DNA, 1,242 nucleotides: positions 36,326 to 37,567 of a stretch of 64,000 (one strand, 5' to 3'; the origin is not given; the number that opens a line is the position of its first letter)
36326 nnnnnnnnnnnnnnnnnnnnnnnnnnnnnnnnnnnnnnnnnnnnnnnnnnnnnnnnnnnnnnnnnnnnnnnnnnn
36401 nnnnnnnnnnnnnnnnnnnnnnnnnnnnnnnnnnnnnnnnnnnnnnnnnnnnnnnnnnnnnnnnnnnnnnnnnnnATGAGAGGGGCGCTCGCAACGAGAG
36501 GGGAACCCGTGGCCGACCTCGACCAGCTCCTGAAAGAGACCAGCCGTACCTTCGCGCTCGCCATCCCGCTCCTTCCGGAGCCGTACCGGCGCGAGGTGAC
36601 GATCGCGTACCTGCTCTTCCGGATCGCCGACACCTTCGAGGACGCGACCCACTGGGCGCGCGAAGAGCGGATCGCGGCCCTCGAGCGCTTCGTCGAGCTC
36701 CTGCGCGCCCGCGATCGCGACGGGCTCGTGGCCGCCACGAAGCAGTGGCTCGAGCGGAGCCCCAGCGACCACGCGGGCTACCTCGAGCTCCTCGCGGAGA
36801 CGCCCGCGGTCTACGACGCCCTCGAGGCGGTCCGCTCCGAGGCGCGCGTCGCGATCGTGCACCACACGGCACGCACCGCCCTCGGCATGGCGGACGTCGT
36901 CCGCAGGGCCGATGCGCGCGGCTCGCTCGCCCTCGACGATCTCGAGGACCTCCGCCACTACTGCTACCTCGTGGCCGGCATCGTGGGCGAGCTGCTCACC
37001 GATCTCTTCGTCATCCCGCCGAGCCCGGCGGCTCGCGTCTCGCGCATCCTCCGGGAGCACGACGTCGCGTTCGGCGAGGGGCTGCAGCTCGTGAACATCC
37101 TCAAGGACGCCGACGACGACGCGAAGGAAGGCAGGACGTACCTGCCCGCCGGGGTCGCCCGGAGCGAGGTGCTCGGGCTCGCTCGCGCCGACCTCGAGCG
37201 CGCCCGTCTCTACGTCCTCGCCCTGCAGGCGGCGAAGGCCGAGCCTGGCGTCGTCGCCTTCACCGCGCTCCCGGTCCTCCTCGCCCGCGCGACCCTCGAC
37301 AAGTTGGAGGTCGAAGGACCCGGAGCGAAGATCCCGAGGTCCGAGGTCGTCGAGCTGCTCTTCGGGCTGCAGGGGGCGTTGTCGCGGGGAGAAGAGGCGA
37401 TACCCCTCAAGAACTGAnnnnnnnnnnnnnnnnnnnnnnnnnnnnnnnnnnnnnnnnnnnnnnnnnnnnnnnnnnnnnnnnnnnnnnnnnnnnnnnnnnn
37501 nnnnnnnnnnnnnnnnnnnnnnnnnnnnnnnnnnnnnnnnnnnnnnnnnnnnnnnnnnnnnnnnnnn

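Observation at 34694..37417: Divergent eukaryotic-type squalene synthase and squalene monooxygenase pair: entry into a sterol-type pathway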

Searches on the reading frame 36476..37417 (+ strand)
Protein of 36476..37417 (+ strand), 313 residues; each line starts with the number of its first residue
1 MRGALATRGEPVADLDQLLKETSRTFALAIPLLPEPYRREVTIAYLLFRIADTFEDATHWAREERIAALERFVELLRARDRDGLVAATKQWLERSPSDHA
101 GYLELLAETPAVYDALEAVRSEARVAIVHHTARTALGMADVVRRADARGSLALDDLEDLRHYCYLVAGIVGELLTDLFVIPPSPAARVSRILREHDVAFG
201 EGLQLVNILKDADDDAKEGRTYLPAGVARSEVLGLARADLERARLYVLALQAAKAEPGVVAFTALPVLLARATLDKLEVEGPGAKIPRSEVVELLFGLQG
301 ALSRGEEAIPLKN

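Call 8: search_protein_families(library=pfam, proteins=[window:36476-37417:+], max_evalue=0.01)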
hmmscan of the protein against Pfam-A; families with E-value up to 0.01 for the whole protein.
window:36476-37417:+ (313 aa): 1 family
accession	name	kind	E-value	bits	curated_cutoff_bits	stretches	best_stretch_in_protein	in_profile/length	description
PF00494.24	SQS_PSY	-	1.4e-33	117.2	26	1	19-241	1-188/263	Squalene/phytoene synthase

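Call 9: search_protein_families(library=ncbifam, proteins=[window:36476-37417:+], max_evalue=0.01)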
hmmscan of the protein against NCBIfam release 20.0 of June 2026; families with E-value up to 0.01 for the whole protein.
window:36476-37417:+ (313 aa): 6 families
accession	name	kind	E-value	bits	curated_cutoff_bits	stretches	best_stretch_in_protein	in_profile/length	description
TIGR01559.1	squal_synth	equivalog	7.3e-25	87.8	286.75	1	17-227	8-202/337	squalene synthase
TIGR03465.1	HpnD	equivalog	1.4e-16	60.4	278.6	1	144-226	96-170/267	presqualene diphosphate synthase HpnD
TIGR03464.1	HpnC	equivalog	1e-12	48.2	250.45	1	25-244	8-187/267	squalene synthase HpnC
NF045686.1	PhytoSynCyanob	equivalog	1.7e-10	40.5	550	1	154-225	131-208/310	15-cis-phytoene synthase CrtB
NF042419.1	Phyto_syn_CrtB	equivalog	7.7e-09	35.5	480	1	152-249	121-213/306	15-cis-phytoene synthase CrtB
NF045921.1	PhytnSynCrtBRhod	equivalog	6.2e-08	32.5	500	1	153-229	114-183/307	15-cis-phytoene synthase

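Call 14: find_homologous_proteins(query=window:36476-37417:+)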
Query window:36476-37417:+ (313 aa): 4315 proteins with E <= 0.001 among 8000 candidates; the best 120 are listed.
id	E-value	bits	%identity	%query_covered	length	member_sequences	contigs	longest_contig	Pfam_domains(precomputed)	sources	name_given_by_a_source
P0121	1.8e-175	601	94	96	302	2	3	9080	PF00494.25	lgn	-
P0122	3.7e-104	367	63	95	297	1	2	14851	PF00494.25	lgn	-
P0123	9.3e-101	355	60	95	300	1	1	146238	PF00494.25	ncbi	ncbi:MAG: squalene/phytoene synthase family protein [Polyangiales bacterium]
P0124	1.1e-99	352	59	96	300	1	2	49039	PF00494.25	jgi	jgi:farnesyl-diphosphate farnesyltransferase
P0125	4.5e-99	350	59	94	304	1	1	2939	PF00494.25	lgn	-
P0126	3.9e-98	347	61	95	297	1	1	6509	PF00494.25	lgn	-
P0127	6.0e-98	346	59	96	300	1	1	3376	PF00494.25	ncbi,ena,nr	ncbi:MAG: squalene/phytoene synthase family protein [Thermoanaerobaculia bacterium]|nr:squalene/phyt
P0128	1.0e-97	345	59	96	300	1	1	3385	PF00494.25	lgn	-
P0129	1.0e-97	345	61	94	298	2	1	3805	PF00494.25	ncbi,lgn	-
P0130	1.2e-97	345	62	95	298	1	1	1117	PF00494.25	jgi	jgi:farnesyl-diphosphate farnesyltransferase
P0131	1.9e-97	345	59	95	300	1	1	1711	PF00494.25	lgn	-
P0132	2.6e-97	344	59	96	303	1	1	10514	PF00494.25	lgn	-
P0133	7.7e-97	343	61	95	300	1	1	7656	PF00494.25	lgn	-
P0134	8.9e-97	342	56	97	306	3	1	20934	PF00494.25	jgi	-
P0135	9.3e-97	342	57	95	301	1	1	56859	PF00494.25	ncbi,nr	ncbi:MAG: squalene/phytoene synthase family protein [Acidobacteriota bacterium]|nr:squalene/phytoene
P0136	1.1e-96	342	58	96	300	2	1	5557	PF00494.25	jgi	jgi:farnesyl-diphosphate farnesyltransferase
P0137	2.4e-96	341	59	95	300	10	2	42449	PF00494.25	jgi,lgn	jgi:farnesyl-diphosphate farnesyltransferase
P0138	5.9e-96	340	58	95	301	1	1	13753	PF00494.25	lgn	-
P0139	5.9e-96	340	61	95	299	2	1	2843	PF00494.25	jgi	jgi:farnesyl-diphosphate farnesyltransferase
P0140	6.7e-96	339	60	94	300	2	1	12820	PF00494.25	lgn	-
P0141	8.6e-96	339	58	96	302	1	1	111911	PF00494.25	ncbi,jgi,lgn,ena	jgi:farnesyl-diphosphate farnesyltransferase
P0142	1.1e-95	339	60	96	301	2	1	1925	PF00494.25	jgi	jgi:farnesyl-diphosphate farnesyltransferase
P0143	1.3e-95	338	58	95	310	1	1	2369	PF00494.25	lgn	-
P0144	2.8e-95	337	60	95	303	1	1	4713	PF00494.25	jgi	jgi:farnesyl-diphosphate farnesyltransferase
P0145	4.4e-95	337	58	95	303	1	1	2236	PF00494.25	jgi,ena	-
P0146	6.6e-95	336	61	96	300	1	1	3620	PF00494.25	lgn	-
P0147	7.0e-95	336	59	95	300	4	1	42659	PF00494.25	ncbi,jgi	jgi:farnesyl-diphosphate farnesyltransferase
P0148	8.2e-95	336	59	93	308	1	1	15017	PF00494.25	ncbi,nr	ncbi:MAG: squalene/phytoene synthase family protein [Myxococcaceae bacterium]|nr:squalene/phytoene s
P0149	8.8e-95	336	59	95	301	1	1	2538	PF00494.25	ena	-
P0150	1.8e-94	335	59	94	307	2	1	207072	PF00494.25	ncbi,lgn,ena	-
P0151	2.1e-94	335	59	95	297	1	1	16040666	PF00494.25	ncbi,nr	ncbi:Squalene synthase [Minicystis rosea]|nr:Squalene synthase [Minicystis rosea]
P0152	2.2e-94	335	58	95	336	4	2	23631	PF00494.25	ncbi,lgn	-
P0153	2.8e-94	334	58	95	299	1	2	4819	PF00494.25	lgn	-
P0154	3.2e-94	334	59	96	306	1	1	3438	PF00494.25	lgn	-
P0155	4.0e-94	334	57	95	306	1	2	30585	PF00494.25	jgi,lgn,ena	-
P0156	5.0e-94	333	59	95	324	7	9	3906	PF00494.25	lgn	-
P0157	8.2e-94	333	58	93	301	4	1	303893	PF00494.25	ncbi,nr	ncbi:MAG: squalene/phytoene synthase family protein [Myxococcales bacterium]|nr:squalene/phytoene sy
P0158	1.0e-93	332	58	96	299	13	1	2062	PF00494.25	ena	-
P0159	1.1e-93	332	57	93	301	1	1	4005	PF00494.25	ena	-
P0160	1.3e-93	332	57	96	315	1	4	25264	PF00494.25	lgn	-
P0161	1.4e-93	332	58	95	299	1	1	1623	PF00494.25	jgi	jgi:farnesyl-diphosphate farnesyltransferase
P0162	1.5e-93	332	59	96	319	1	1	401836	PF00494.25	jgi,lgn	-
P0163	1.5e-93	332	60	94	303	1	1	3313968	PF00494.25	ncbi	ncbi:MAG: squalene/phytoene synthase family protein [Myxococcales bacterium]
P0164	1.8e-93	332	57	95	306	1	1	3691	PF00494.25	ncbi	-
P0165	1.9e-93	331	58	96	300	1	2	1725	PF00494.25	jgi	jgi:farnesyl-diphosphate farnesyltransferase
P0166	2.2e-93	331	59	94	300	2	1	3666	PF00494.25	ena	-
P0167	2.4e-93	331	55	96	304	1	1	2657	PF00494.25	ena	-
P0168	2.6e-93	331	57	96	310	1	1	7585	PF00494.25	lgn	-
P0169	2.8e-93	331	60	95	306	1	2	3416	PF00494.25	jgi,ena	jgi:farnesyl-diphosphate farnesyltransferase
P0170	3.6e-93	331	57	93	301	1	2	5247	PF00494.25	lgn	-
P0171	3.7e-93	330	58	94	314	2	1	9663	PF00494.25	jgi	jgi:farnesyl-diphosphate farnesyltransferase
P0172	3.9e-93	330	58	96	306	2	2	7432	PF00494.25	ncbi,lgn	-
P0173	4.1e-93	330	58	93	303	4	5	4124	PF00494.25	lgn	-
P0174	4.9e-93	330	57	93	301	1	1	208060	PF00494.25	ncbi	-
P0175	5.0e-93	330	57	94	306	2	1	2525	PF00494.25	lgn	-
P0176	6.1e-93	330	59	96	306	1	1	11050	PF00494.25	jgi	jgi:farnesyl-diphosphate farnesyltransferase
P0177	6.6e-93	330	57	96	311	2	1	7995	PF00494.25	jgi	jgi:farnesyl-diphosphate farnesyltransferase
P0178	6.7e-93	330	60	95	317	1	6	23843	PF00494.25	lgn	-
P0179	6.7e-93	330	56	96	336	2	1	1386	PF00494.25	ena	-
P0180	7.6e-93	329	59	95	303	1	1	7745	PF00494.25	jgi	-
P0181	7.9e-93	329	58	94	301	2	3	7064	PF00494.25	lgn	-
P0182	8.0e-93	329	56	94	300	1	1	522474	PF00494.25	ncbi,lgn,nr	ncbi:MAG: squalene/phytoene synthase family protein [Deltaproteobacteria bacterium]|nr:squalene/phyt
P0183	8.5e-93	329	60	95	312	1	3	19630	PF00494.25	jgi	jgi:farnesyl-diphosphate farnesyltransferase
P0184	9.9e-93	329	58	94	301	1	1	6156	PF00494.25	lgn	-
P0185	1.0e-92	329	59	95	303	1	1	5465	PF00494.25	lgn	-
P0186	1.1e-92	329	58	97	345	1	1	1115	PF00494.25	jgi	jgi:farnesyl-diphosphate farnesyltransferase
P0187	1.1e-92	329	58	95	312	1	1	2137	PF00494.25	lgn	-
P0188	1.2e-92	329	58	93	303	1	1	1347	PF00494.25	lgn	-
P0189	1.3e-92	329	58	95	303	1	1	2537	PF00494.25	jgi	jgi:farnesyl-diphosphate farnesyltransferase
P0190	1.5e-92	329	59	95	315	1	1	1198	PF00494.25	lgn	-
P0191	1.5e-92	328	58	94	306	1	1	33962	PF00494.25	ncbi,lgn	-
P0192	1.5e-92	328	59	95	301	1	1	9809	PF00494.25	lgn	-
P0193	1.5e-92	328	59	97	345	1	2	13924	PF00494.25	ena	-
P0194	1.7e-92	328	58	96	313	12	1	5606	PF00494.25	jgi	jgi:farnesyl-diphosphate farnesyltransferase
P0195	1.7e-92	328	60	95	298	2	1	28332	PF00494.25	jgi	jgi:farnesyl-diphosphate farnesyltransferase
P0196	1.7e-92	328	58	93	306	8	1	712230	PF00494.25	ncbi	ncbi:MAG: squalene/phytoene synthase family protein [Polyangiales bacterium]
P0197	1.7e-92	328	59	95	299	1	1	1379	PF00494.25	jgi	jgi:farnesyl-diphosphate farnesyltransferase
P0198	1.8e-92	328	56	96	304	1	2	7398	PF00494.25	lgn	-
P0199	1.8e-92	328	59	95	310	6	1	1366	PF00494.25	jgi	jgi:farnesyl-diphosphate farnesyltransferase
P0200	1.9e-92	328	59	95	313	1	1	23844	PF00494.25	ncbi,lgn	ncbi:MAG: squalene/phytoene synthase family protein [Thermoanaerobaculia bacterium]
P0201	2.0e-92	328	57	95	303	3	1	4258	PF00494.25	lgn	-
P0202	2.1e-92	328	56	93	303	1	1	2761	PF00494.25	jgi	jgi:farnesyl-diphosphate farnesyltransferase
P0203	2.2e-92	328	58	95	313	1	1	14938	PF00494.25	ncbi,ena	-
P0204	2.3e-92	328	58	94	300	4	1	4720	PF00494.25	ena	-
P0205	2.4e-92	328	58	95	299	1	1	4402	PF00494.25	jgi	jgi:farnesyl-diphosphate farnesyltransferase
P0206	2.4e-92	328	59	95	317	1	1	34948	PF00494.25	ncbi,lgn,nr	ncbi:MAG TPA: squalene/phytoene synthase family protein [Thermoanaerobaculia bacterium]|nr:squalene/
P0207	2.4e-92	328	59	94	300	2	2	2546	PF00494.25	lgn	-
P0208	2.4e-92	328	56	93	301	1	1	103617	PF00494.25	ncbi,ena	-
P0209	2.7e-92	328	57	93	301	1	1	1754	PF00494.25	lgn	-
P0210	2.9e-92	328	57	96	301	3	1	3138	PF00494.25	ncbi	-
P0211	2.9e-92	328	57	90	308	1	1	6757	PF00494.25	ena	-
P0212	3.0e-92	328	59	96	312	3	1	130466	PF00494.25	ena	-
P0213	3.2e-92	327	58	96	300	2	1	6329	PF00494.25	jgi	jgi:farnesyl-diphosphate farnesyltransferase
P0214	3.6e-92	327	57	96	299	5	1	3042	PF00494.25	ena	-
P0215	4.0e-92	327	59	95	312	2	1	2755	PF00494.25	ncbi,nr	ncbi:MAG TPA: squalene/phytoene synthase family protein [Thermoanaerobaculia bacterium]|nr:squalene/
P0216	4.5e-92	327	59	95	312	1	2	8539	PF00494.25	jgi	jgi:farnesyl-diphosphate farnesyltransferase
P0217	4.5e-92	327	58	95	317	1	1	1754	PF00494.25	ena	-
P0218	5.3e-92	327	59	96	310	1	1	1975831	PF00494.25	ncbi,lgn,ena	-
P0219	5.4e-92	327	58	93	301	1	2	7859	PF00494.25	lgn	-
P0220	5.6e-92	327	56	95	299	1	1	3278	PF00494.25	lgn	-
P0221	5.7e-92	327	57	95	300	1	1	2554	PF00494.25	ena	-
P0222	5.8e-92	327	55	93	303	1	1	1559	PF00494.25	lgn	-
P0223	5.8e-92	327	57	94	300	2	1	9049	PF00494.25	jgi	jgi:farnesyl-diphosphate farnesyltransferase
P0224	6.2e-92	326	58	93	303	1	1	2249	PF00494.25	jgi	jgi:farnesyl-diphosphate farnesyltransferase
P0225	6.3e-92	326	61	95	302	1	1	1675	PF00494.25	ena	-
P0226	6.6e-92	326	58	95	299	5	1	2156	PF00494.25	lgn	-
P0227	6.7e-92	326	57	94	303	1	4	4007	PF00494.25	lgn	-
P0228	6.7e-92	326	56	93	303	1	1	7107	PF00494.25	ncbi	-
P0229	7.5e-92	326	59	95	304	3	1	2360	PF00494.25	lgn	-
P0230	7.6e-92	326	60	95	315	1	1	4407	PF00494.25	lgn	-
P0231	7.9e-92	326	57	97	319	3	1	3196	PF00494.25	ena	-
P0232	8.2e-92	326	58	95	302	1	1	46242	PF00494.25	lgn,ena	-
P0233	8.4e-92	326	58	96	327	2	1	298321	PF00494.25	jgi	jgi:farnesyl-diphosphate farnesyltransferase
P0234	8.4e-92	326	58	95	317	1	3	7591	PF00494.25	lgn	-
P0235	8.6e-92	326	57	93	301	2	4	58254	PF00494.25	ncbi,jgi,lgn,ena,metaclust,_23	jgi:farnesyl-diphosphate farnesyltransferase|metaclust:\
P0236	8.6e-92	326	57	95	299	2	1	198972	PF00494.25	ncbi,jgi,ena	jgi:farnesyl-diphosphate farnesyltransferase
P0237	9.2e-92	326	59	95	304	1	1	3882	PF00494.25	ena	-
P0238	9.2e-92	326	58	96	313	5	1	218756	PF00494.25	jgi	-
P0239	9.9e-92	326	58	96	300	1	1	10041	PF00494.25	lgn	-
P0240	1.0e-91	326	58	95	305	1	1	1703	PF00494.25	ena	-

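Call 30: search_solved_structures(query=window:36509-37417:+, show_alignments=2, max_evalue=0.001)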
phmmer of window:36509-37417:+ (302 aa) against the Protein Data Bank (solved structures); distinct sequences matched with E-value up to 0.001: 18.
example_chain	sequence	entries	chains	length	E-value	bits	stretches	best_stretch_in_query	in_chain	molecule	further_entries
8is6_A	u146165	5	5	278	4.3e-12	49.6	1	141-233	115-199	CrtM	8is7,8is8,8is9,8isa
7wgh_A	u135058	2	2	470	7.8e-11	45.4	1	8-216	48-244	Squalene synthase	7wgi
3asx_A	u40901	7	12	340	7.7e-08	35.6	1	7-217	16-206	Squalene synthase | Squalene synthetase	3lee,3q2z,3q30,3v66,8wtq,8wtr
1ezf_A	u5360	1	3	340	7.8e-08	35.6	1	7-217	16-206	FARNESYL-DIPHOSPHATE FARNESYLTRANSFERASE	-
3vj8_A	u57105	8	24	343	8e-08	35.6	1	7-217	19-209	Squalene synthase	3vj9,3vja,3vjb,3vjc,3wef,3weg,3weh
3wek_A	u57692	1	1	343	9.2e-08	35.4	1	7-218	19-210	Squalene synthase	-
3wej_A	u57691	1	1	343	9.2e-08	35.4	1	7-217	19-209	Squalene synthase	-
3wc9_A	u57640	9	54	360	1.1e-07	35.1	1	7-217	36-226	Squalene synthase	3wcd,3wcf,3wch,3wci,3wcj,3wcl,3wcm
5iys_A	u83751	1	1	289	1.2e-07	35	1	144-215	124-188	Phytoene synthase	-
3wca_A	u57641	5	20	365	1.4e-07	34.7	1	7-215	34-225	Farnesyltransferase, putative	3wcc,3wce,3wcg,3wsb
3vjd_A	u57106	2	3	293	2.2e-07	34.1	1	146-213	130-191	Dehydrosqualene synthase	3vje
4e9u_A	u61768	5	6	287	3e-07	33.7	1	146-213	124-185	Dehydrosqualene synthase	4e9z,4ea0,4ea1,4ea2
4f6v_A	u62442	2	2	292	3.2e-07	33.6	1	146-213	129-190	Dehydrosqualene synthase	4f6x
2zco_A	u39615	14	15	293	3.2e-07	33.6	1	146-213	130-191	Dehydrosqualene synthase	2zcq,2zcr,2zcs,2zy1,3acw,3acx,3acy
3wcb_A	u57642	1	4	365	3.7e-07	33.4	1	7-207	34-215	Farnesyltransferase, putative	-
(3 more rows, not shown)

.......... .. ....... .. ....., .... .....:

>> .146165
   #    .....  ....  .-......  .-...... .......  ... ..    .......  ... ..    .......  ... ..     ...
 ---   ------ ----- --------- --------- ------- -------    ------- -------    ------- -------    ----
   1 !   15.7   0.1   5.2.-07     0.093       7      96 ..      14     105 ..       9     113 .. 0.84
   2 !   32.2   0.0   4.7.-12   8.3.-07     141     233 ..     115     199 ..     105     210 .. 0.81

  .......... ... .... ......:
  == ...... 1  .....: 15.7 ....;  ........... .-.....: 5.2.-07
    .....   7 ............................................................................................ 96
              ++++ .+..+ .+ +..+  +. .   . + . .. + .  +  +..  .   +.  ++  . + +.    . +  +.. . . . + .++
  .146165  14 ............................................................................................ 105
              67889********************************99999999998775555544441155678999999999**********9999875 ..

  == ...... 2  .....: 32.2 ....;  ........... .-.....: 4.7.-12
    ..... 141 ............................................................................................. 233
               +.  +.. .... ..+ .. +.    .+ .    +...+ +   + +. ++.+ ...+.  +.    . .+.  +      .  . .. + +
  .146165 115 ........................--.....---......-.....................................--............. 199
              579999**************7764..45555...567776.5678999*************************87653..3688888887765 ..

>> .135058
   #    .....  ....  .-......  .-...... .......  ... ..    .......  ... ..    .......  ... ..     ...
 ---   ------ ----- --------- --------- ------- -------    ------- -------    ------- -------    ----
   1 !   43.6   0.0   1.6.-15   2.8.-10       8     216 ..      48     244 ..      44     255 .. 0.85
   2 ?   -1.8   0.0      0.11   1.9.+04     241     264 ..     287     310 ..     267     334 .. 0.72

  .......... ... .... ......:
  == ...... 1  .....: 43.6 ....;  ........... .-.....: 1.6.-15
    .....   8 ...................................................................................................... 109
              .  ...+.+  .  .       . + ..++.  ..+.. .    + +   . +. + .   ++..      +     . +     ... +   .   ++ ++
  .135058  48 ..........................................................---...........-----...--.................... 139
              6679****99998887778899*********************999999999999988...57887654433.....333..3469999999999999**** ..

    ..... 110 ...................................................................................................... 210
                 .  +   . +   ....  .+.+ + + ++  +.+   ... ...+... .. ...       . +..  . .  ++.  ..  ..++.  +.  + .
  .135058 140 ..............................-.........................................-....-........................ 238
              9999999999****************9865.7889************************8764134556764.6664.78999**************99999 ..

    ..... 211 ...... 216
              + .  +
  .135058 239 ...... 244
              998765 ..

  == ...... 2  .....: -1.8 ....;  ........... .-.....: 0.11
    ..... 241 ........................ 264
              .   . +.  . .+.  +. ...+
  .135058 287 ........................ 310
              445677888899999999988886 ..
